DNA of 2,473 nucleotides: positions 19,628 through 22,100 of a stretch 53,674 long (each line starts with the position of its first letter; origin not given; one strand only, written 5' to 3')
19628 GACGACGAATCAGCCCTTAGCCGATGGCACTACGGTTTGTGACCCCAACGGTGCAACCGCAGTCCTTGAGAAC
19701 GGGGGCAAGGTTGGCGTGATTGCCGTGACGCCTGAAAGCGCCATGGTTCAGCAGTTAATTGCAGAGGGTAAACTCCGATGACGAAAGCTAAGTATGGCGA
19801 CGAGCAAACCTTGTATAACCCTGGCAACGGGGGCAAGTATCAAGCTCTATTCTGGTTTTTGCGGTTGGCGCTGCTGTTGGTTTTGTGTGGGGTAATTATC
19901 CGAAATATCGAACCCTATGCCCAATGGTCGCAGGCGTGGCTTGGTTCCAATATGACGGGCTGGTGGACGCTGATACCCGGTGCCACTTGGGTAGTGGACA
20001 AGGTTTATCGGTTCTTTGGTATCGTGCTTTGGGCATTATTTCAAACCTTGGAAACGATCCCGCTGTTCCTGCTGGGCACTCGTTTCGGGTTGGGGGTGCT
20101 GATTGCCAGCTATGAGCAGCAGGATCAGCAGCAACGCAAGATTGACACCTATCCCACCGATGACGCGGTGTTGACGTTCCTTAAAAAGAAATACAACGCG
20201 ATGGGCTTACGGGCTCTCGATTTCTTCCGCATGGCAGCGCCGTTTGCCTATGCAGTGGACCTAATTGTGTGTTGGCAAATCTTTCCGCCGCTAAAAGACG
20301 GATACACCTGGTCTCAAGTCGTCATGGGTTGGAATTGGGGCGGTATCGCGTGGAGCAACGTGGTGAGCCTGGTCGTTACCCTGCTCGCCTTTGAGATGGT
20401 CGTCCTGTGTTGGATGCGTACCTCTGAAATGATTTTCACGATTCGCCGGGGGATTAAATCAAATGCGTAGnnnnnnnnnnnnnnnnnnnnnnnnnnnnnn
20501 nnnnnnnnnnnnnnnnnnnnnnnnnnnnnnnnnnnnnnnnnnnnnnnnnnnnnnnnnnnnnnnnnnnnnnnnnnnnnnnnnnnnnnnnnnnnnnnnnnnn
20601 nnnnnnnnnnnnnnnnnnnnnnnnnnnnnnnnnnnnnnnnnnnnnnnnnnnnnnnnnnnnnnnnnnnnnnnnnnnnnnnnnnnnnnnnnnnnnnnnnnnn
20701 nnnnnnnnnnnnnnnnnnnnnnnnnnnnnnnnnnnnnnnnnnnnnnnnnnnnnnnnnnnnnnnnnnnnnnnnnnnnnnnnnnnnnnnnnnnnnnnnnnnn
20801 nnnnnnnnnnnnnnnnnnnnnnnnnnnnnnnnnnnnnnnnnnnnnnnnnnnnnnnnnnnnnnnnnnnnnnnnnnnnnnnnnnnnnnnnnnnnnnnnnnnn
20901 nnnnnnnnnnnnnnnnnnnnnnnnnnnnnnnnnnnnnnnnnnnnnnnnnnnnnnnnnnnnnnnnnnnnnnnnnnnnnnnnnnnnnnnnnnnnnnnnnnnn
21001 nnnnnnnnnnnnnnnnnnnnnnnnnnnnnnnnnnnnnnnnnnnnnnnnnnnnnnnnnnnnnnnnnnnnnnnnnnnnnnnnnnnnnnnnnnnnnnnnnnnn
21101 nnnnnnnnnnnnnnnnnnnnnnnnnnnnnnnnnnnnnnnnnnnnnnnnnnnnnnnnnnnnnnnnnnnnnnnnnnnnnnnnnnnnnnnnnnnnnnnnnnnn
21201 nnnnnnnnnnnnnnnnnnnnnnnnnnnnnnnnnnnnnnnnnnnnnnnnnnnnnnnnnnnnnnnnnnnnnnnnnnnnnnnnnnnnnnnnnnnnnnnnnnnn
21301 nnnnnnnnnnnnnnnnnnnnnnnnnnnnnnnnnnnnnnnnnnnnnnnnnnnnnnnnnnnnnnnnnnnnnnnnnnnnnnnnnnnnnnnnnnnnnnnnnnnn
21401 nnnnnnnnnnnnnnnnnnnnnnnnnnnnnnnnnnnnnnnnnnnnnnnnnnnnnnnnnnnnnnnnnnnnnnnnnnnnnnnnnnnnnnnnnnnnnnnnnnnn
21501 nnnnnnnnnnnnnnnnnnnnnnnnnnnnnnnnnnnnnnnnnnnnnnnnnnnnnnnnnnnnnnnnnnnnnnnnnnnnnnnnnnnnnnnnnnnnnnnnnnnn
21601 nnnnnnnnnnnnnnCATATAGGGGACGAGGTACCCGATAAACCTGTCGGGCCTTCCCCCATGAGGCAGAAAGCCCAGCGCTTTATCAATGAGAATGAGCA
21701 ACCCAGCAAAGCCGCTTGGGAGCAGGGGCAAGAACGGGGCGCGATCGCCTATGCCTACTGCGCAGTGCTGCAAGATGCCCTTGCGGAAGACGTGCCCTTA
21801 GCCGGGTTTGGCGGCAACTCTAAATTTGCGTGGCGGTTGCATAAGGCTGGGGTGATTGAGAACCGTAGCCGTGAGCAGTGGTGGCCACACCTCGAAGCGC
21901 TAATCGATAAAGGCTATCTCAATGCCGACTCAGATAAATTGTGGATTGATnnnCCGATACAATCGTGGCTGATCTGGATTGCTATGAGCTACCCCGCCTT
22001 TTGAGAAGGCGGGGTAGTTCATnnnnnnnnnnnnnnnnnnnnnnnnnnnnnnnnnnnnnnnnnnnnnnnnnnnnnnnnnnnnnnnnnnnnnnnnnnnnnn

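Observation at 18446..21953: Coupled operon of envelope proteins ending in a membrane-anchored P-loop ATPase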

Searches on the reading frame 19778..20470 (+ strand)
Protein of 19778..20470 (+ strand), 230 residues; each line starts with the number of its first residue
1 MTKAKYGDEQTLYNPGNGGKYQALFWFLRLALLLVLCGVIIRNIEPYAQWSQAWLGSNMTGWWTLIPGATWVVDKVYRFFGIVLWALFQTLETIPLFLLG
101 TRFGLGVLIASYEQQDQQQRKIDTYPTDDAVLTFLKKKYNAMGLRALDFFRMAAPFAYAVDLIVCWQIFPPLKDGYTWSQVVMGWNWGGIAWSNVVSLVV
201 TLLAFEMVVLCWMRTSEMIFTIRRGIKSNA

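Call 3: search_protein_families(library=pfam, proteins=[window:19778-20470:+], max_evalue=1)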
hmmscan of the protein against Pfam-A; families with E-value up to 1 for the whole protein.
window:19778-20470:+ (230 aa): 0 families

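Call 4: search_protein_families(library=phrogs, proteins=[window:19778-20470:+], max_evalue=0.1)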
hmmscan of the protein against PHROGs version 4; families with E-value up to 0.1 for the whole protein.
window:19778-20470:+ (230 aa): 0 families

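Call 12: search_protein_families(library=padloc, proteins=[window:19778-20470:+], max_evalue=1)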
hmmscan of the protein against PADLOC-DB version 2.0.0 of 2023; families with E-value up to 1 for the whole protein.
window:19778-20470:+ (230 aa): 0 families

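Call 13: search_protein_families(library=ncbifam, proteins=[window:19778-20470:+], max_evalue=1)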
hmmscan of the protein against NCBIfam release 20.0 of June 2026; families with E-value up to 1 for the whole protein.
window:19778-20470:+ (230 aa): 0 families

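Call 88: find_homologous_proteins(query=A2, max_evalue=0.001)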
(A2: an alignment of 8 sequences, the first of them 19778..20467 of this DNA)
Query A2 (8 sequences) (230 aa, profile of the alignment): 20 proteins with E <= 0.001 among 8000 candidates.
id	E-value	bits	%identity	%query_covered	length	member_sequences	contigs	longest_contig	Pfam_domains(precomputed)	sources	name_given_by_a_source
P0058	1.2e-130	452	70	99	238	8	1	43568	-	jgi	jgi:hypothetical protein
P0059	2.4e-130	451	80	99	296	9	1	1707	-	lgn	-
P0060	1.5e-128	445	91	100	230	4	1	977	-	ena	-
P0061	6.0e-125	433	70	98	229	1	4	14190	-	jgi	jgi:hypothetical protein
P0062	2.9e-122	424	69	99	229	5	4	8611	-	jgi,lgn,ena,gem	-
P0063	6.7e-122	423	68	98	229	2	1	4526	-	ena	-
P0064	6.4e-120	417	68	98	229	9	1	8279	-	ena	-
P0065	1.2e-118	413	75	100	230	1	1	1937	-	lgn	-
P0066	1.8e-118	412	74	100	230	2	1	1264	-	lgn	-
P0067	1.6e-115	402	68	100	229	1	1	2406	-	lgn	-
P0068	2.6e-115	402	68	100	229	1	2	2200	-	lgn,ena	-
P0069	1.3e-112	393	65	100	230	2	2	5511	-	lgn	-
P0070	6.6e-112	391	62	100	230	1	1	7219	-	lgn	-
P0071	3.5e-102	359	58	97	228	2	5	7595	-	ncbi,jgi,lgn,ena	-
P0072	5.9e-34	135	24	63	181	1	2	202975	-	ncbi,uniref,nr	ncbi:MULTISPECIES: hypothetical protein [Cyanophyceae]|uniref:hypothetical protein n=1 Tax=Cyanophyc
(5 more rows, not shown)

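Call 89: find_encoding_contigs(protein=P0070, flank=6000, max_places=2)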
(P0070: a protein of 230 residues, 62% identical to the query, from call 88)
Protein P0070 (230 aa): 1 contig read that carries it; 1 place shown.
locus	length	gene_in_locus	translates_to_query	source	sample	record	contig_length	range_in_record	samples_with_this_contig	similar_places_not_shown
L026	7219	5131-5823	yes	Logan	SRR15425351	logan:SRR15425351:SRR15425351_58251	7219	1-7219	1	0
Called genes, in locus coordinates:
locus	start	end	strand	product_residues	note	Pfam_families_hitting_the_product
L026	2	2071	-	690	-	?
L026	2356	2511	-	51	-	-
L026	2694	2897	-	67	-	-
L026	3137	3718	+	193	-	-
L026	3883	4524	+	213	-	-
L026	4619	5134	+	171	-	-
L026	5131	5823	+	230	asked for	-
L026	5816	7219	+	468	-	?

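Call 90: find_encoding_contigs(protein=P0069, flank=6000, max_places=2)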
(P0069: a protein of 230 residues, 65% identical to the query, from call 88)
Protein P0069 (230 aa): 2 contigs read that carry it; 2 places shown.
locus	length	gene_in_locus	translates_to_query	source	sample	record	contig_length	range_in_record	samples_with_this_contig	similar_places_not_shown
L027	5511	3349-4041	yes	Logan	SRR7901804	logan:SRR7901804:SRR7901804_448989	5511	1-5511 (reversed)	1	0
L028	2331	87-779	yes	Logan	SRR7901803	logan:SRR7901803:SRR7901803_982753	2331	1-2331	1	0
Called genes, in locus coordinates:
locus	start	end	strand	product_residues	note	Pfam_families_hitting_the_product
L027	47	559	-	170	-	-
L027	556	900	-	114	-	-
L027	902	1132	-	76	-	PF07878:RHH_5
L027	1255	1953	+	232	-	-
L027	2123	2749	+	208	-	-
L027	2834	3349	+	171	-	-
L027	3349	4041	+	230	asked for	-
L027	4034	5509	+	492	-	?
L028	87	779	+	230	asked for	-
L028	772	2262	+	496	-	-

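Call 91: find_encoding_contigs(protein=P0064, flank=6000, max_places=2)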
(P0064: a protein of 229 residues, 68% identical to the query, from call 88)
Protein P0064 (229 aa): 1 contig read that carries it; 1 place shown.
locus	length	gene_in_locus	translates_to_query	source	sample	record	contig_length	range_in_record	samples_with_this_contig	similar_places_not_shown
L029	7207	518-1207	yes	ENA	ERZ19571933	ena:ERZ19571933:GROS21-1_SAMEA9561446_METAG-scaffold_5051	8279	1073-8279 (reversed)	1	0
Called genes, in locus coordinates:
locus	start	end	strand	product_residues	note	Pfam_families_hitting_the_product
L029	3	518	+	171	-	?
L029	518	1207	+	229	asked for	-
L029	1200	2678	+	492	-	-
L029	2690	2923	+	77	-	-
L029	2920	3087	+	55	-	-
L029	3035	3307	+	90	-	-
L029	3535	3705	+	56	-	-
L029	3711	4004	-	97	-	-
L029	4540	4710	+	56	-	-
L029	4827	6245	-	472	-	PF00270:DEAD, PF04851:ResIII, PF18766:SWI2_SNF2 (faint), PF00271:Helicase_C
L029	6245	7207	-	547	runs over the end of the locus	-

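Call 108: search_protein_families(library=pfam, proteins=[L026:2-2071:-], max_evalue=0.001)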
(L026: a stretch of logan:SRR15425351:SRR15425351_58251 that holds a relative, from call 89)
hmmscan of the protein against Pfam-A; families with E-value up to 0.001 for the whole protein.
L026:2-2071:- (690 aa): 1 family
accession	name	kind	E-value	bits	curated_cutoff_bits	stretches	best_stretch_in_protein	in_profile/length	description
PF08707.16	PriCT_2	-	1.9e-11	44.6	22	1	213-270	2-64/77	Primase C terminal 2 (PriCT-2)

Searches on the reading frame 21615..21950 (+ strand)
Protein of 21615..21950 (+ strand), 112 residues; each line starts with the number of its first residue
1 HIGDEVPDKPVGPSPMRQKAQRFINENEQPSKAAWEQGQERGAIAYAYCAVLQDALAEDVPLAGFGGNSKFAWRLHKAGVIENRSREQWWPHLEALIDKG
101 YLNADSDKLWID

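Call 67: predict_structure(alignment_id=A4)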
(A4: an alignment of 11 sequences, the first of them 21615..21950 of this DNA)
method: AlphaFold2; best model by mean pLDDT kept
length: 112 residues; sequences in the alignment: 11
mean_pLDDT: 87.5   pTM: 0.77
mean pLDDT of the five models: 87.5, 87.3, 87.2, 87.2, 87.0
residues with pLDDT >= 90: 85; 70-90: 15; 50-70: 7; < 50: 5
segments of 3 or more residues with pLDDT < 50: 1-5
pLDDT, mean of each block of 10 residues (from residue 1): 48 81 95 93 95 94 86 93 92 94 93 89
secondary structure, 60 per line:
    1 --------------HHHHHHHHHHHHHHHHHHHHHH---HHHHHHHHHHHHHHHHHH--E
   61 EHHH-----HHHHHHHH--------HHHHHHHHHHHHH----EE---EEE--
elements in order: H15-36 H40-57 H70-77 H86-98 E108-110

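Call 72: fold_search(model_id=the predicted structure, library=pdb)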
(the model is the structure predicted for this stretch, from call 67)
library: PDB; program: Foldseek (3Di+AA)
matches with E <= 10: 255; with E <= 0.001: 0
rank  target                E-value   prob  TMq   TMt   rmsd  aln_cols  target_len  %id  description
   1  3bdd_B                3.9e-01  0.33  0.32  0.28  13.0       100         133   19  CRYSTAL STRUCTURE OF A PUTATIVE MULTIPLE ANTIBIOTIC-RESISTANCE REPRESSOR (SSU05_1136) FROM STREPTOCOCCUS SUIS 89/1591  (released 2007-12-04)
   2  1wsu_B                4.7e-01  0.82  0.38  0.35   4.1        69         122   19  C-terminal domain of elongation factor selB complexed with SECIS RNA (released 2005-01-25)
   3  6dt7_A                5.0e-01  0.30  0.37  0.18  10.8       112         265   14  Bacteriophage N4 RNA polymerase II and DNA complex (released 2018-07-11)
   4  8uuc_A                5.3e-01  0.69  0.42  0.20   3.7        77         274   14  Crystal structure of a bacterial clusterless MutYX bound to an Abasic site analog (THF) opposite d(8-oxo-G) (released 2025-01-22)
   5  5x12                  7.1e-01  0.47  0.33  0.22   4.8        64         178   17  Crystal structure of Bacillus subtilis PadR (released 2017-11-22)
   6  3o2p_E                8.5e-01  0.54  0.42  0.53   5.5        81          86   12  A Dual E3 Mechanism for Rub1 Ligation to Cdc53: Dcn1(P)-Cdc53(WHB) (released 2010-09-15)
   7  1wsu_A                9.1e-01  0.66  0.38  0.34   4.0        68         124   19  C-terminal domain of elongation factor selB complexed with SECIS RNA (released 2005-01-25)
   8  2uwm_B                9.1e-01  0.63  0.38  0.22   4.1        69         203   19  C-TERMINAL DOMAIN(WH2-WH4) OF ELONGATION FACTOR SELB IN COMPLEX WITH SECIS RNA (released 2007-05-08)
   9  2ply_B                9.6e-01  0.63  0.40  0.24   4.1        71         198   21  Structure of the mRNA binding fragment of elongation factor SelB in complex with SECIS RNA. (released 2007-11-06)
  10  5y8t_B                1.0e+00  0.35  0.33  0.23   5.1        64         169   16  Crystal structure of Bacillus subtilis PadR in complex with p-coumaric acid (released 2017-11-29)
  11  7clf_A                1.0e+00  0.25  0.35  0.14   8.9        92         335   13  PigF with SAH (released 2021-07-28)
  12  7clu_A                1.0e+00  0.25  0.35  0.14   9.0        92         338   13  PigF with SAH (released 2021-07-28)
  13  7wdq_D                1.1e+00  0.28  0.34  0.14   9.1        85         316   13  DsyB in complex with SAM (released 2022-06-01)
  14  3s2w_G                1.1e+00  0.18  0.32  0.28   9.7       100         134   13  The crystal structure of a MarR transcriptional regulator from Methanosarcina mazei Go1 (released 2011-06-22)
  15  2cpt_MODEL_1_A        1.2e+00  0.08  0.22  0.22  14.8       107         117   15  Solution structure of MIT domain from human SKD1 (released 2005-11-19)
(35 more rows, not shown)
